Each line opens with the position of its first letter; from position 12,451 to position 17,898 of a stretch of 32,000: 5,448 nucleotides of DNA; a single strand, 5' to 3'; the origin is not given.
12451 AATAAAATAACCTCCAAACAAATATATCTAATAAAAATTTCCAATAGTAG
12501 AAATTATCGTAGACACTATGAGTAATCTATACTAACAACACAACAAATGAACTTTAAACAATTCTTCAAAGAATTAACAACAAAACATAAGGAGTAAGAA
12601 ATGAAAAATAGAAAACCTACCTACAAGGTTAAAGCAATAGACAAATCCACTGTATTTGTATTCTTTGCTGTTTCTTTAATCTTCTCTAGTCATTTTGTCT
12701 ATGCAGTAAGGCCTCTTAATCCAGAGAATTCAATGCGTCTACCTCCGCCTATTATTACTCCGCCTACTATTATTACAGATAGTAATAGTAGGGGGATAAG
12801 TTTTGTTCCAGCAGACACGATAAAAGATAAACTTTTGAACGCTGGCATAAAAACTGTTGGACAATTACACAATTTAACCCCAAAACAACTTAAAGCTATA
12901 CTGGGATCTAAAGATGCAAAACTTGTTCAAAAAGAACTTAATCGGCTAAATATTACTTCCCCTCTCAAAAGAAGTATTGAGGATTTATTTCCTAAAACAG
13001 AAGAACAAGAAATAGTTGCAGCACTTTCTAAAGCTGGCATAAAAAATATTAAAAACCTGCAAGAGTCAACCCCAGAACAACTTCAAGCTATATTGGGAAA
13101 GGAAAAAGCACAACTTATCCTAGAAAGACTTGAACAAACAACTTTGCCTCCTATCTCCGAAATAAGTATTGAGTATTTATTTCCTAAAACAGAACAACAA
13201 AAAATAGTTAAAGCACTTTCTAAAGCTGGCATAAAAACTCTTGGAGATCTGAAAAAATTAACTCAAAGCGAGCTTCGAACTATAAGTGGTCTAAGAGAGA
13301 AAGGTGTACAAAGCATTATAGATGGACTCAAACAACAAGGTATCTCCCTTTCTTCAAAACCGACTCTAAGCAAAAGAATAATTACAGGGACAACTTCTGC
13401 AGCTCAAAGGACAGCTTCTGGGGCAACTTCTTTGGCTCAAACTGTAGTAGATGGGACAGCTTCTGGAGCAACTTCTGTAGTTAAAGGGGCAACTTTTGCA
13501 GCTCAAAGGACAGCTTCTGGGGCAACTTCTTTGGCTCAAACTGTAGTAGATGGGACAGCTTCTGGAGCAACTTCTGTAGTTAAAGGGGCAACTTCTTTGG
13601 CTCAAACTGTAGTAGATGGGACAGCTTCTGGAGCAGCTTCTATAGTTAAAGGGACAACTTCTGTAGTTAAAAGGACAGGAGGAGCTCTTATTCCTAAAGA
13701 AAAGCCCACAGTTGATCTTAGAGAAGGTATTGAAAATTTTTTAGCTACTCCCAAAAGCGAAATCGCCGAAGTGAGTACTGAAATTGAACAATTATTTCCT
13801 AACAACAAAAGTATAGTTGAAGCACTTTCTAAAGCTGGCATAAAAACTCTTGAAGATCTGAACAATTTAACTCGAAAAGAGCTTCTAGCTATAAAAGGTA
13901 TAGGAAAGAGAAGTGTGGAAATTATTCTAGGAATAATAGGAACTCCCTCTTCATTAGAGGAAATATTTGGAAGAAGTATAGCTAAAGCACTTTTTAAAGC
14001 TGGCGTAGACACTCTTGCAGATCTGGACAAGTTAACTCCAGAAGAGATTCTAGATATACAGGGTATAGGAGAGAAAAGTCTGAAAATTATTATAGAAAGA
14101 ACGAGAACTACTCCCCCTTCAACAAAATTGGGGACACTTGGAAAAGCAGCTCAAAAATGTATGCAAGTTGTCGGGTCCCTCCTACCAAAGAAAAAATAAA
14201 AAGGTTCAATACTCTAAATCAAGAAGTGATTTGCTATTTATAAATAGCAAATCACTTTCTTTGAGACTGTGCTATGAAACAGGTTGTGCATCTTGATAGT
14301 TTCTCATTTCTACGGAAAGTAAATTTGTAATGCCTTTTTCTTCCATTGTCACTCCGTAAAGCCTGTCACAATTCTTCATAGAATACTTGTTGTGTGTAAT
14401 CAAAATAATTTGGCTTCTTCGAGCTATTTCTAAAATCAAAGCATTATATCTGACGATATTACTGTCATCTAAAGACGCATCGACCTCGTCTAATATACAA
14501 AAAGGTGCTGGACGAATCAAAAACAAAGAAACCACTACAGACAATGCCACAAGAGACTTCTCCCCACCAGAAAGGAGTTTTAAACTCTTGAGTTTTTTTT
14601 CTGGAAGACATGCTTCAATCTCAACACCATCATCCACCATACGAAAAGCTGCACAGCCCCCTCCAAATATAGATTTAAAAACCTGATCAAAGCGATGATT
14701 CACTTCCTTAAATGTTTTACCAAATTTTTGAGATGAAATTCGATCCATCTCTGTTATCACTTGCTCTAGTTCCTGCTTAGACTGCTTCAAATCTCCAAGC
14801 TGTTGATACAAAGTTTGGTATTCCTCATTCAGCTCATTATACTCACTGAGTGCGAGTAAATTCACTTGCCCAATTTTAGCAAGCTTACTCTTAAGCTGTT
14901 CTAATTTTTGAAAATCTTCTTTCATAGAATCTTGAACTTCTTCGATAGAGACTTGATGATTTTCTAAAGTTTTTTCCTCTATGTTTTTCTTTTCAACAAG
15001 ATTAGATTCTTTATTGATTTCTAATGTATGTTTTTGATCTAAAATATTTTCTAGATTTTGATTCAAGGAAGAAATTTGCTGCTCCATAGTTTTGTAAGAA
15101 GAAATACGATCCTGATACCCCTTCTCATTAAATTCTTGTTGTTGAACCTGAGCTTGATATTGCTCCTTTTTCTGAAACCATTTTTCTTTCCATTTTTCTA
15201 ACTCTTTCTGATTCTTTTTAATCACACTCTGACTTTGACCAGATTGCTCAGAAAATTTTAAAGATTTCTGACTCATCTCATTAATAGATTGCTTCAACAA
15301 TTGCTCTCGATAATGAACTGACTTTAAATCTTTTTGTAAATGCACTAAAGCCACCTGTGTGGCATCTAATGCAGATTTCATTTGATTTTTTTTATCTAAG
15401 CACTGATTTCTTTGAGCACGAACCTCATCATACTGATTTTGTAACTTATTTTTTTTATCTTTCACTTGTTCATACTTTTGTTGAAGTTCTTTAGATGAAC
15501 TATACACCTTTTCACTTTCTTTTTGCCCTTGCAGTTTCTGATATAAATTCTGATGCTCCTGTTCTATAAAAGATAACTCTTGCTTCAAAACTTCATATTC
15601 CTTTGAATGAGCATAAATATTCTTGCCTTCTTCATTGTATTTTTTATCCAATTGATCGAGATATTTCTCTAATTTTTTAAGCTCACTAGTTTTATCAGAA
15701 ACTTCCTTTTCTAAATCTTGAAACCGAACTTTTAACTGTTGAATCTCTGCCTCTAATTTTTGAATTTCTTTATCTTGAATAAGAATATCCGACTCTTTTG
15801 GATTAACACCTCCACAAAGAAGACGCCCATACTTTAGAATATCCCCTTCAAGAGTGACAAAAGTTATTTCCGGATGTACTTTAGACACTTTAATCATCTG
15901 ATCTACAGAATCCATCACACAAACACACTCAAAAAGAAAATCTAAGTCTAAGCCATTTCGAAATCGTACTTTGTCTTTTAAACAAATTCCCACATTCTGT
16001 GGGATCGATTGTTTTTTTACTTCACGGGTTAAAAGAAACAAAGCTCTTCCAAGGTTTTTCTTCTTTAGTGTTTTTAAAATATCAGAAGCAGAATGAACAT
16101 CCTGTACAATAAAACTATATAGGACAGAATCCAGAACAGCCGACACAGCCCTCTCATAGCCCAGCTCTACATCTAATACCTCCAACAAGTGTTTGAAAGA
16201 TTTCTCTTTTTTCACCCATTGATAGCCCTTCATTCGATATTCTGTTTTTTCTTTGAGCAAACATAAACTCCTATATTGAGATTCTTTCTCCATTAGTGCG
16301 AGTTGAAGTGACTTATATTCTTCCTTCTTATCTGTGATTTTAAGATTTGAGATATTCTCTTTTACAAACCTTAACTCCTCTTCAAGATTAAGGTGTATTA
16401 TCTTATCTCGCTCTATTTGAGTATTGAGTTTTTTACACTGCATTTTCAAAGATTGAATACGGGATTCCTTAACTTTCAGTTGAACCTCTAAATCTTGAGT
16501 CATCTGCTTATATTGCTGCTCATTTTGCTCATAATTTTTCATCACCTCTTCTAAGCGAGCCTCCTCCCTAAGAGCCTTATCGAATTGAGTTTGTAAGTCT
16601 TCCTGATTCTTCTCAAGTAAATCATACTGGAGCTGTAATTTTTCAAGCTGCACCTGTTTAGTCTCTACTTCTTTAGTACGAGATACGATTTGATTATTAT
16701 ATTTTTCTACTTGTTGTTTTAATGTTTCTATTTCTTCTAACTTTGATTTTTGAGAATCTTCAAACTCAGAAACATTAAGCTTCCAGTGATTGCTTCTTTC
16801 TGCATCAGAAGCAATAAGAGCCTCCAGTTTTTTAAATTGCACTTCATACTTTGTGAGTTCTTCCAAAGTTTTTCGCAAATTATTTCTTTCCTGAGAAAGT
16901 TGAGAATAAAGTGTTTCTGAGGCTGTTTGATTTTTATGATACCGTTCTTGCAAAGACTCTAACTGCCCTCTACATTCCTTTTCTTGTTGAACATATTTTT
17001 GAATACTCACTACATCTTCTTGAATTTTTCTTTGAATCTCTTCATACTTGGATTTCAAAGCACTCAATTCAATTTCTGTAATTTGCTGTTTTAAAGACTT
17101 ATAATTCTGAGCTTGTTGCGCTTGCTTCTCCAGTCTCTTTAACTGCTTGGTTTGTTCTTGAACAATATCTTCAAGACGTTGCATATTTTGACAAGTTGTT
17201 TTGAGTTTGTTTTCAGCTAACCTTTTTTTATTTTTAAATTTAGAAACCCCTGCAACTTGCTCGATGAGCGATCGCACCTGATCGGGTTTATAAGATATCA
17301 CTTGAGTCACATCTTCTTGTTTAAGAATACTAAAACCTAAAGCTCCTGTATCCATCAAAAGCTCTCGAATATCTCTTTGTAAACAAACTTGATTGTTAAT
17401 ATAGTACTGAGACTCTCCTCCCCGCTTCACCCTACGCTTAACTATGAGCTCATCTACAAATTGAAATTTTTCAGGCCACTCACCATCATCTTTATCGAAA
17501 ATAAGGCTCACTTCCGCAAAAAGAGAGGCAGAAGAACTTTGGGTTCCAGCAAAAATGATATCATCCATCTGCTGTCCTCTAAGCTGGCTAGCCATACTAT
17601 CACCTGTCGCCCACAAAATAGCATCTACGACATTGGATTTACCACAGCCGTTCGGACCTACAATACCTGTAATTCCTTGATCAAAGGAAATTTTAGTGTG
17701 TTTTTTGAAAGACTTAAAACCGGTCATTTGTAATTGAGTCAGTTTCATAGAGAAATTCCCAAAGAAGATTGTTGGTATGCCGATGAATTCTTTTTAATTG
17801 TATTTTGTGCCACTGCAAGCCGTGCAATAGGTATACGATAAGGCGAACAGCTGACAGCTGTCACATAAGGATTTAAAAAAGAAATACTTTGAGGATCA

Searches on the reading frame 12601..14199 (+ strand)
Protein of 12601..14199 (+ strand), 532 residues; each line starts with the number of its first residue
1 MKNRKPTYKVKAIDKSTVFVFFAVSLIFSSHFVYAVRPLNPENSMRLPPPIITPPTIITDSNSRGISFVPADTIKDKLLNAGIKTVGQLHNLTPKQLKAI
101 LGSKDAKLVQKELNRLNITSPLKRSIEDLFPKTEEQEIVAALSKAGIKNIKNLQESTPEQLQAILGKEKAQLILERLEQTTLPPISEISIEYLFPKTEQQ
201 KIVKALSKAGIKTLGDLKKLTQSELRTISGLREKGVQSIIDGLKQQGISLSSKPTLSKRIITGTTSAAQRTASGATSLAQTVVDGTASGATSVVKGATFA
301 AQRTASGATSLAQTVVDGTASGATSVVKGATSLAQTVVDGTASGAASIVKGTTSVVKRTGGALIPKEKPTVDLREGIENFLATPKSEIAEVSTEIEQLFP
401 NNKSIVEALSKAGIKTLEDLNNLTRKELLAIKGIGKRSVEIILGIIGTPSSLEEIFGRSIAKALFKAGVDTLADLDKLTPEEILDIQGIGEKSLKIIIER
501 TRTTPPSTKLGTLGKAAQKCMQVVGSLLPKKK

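Call 8: search_protein_families(library=pfam, proteins=[window:12601-14199:+], max_evalue=0.01)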
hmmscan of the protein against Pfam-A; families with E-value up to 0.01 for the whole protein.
window:12601-14199:+ (532 aa): 18 families
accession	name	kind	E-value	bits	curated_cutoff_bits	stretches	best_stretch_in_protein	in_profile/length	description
PF14520.12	HHH_5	-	1.2e-27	96.6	27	4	457-502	11-56/57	Helix-hairpin-helix domain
PF03118.21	RNA_pol_A_CTD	-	7.4e-23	80.5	23.8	3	407-441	26-60/67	Bacterial RNA polymerase, alpha chain C terminal domain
PF21999.2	IMS_HHH_1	-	6.8e-17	62.1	27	1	73-105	9-41/53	DNA polymerase-iota, thumb domain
PF22993.4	SAM_EPH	-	1.3e-11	44.5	27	0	203-244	20-60/60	Ephrin receptor 1 SAM domain-like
PF14229.12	DUF4332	-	2.8e-08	34.4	23.2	1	75-177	8-104/122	Domain of unknown function (DUF4332)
PF04994.19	TfoX_C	-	2.5e-07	31.2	23.1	0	402-427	12-37/81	TfoX C-terminal domain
PF21794.3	RAD51D_N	-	6.5e-07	29.9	27.3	0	136-162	14-40/60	RAD51D, N-terminal domain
PF12482.14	DUF3701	-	1.2e-06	29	26.9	0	200-231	22-57/93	Phage integrase protein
PF12826.13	HHH_2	-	7.1e-06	26.5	27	0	457-493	12-47/64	Helix-hairpin-helix motif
PF10391.15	DNA_pol_lambd_f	-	1.1e-05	25.6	29.8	0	457-479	10-32/51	Fingers domain of DNA polymerase lambda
PF00633.29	HHH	-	4.6e-05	23.5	24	0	416-441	1-26/30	Helix-hairpin-helix motif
PF07647.24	SAM_2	-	0.00014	22.4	20.5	0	404-436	20-49/66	SAM domain (Sterile alpha motif)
PF05597.16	Phasin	-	0.00022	21.7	28.8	0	368-426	57-113/126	Poly(hydroxyalcanoate) granule associated protein (phasin)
PF14493.12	HTH_40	-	0.00031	21.4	27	0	124-161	43-80/89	Helix-turn-helix domain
PF21704.3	POLH-Rev1_HhH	-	0.00037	21.1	27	0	82-107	22-47/56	DNApol eta/Rev1, HhH motif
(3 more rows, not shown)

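Call 12: find_encoding_contigs(protein=window:12601-14199:+, flank=10000, max_places=6)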
Protein window:12601-14199:+ (532 aa): no gene with exactly this product is on record in the collection.

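Call 47: find_homologous_proteins(query=window:12601-14199:+)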
Query window:12601-14199:+ (532 aa): 2 proteins with E <= 0.001 among 8000 candidates.
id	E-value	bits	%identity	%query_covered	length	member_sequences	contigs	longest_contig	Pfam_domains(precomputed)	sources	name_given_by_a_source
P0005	0.0e+0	1094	100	100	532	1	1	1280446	PF21794.4,PF10391.16,PF14520.13,PF03118.22,PF21999.3,PF04994.20,PF22993.5,PF14229.13,PF26169.1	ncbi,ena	-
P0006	2.2e-10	59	29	29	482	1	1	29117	PF12826.14,PF14520.13,PF03118.22,PF14716.14,PF04994.20,PF20582.5,PF22993.5,PF00633.30,PF26169.1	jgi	jgi:DNA-directed RNA polymerase alpha subunit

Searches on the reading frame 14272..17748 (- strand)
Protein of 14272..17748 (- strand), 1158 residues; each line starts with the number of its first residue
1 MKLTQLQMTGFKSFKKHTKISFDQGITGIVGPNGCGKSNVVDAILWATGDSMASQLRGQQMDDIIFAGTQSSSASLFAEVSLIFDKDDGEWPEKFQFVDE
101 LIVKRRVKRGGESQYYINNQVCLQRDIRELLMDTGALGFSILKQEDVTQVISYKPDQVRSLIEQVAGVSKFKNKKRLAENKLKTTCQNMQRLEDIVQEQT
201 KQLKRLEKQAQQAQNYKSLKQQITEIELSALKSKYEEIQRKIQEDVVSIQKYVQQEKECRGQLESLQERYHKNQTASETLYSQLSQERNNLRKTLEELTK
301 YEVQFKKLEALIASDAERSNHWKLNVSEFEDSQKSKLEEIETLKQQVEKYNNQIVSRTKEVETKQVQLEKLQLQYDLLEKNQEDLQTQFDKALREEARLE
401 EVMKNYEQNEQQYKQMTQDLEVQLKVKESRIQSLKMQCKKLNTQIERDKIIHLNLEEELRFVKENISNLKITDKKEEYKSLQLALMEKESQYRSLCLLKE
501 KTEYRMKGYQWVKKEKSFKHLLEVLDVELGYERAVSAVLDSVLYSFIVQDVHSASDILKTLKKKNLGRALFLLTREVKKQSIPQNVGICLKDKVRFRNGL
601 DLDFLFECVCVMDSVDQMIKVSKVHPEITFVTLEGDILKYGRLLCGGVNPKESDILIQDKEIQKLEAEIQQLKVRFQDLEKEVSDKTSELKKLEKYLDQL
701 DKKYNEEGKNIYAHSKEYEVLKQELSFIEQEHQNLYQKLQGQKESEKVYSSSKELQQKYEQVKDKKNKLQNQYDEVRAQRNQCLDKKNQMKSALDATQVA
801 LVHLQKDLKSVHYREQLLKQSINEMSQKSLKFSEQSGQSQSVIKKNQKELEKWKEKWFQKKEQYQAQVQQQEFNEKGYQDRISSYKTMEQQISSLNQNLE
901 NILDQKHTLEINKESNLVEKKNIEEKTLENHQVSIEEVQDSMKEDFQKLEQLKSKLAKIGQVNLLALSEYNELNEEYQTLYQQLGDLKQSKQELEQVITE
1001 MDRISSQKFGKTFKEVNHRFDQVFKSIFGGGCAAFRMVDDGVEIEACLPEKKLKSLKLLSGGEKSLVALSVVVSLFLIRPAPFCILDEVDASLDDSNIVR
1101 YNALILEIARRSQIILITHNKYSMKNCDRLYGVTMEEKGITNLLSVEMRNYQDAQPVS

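Call 8: search_protein_families(library=pfam, proteins=[window:14272-17748:-], max_evalue=0.01)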
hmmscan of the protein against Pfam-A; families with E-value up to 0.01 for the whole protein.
window:14272-17748:- (1158 aa): 7 families
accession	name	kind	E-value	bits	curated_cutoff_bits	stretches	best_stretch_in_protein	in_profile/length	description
PF02463.25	SMC_N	-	7.3e-46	156.8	40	2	3-135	2-131/220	RecF/RecN/SMC N terminal domain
PF13476.12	AAA_23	-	6.4e-20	73.1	27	1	5-242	1-200/201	AAA domain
PF06470.18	SMC_hinge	-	1.2e-10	42.2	22.5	1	518-617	5-111/116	SMC proteins Flexible Hinge Domain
PF13304.12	AAA_21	-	5.5e-07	30.4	27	1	26-120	1-104/304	AAA domain, putative AbiEii toxin, Type IV TA system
PF13175.12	AAA_15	-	6.7e-07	29.7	32.1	1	1-336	1-282/374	AAA ATPase domain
PF13555.12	AAA_29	-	1.1e-05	25.6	27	1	3-45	1-43/61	P-loop containing region of AAA domain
PF07889.17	DUF1664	-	0.00069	20.1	34.6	1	748-828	43-123/124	Protein of unknown function (DUF1664)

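Call 17: find_encoding_contigs(protein=window:14272-17748:-, flank=10000, max_places=4)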
Protein window:14272-17748:- (1158 aa): no gene with exactly this product is on record in the collection.
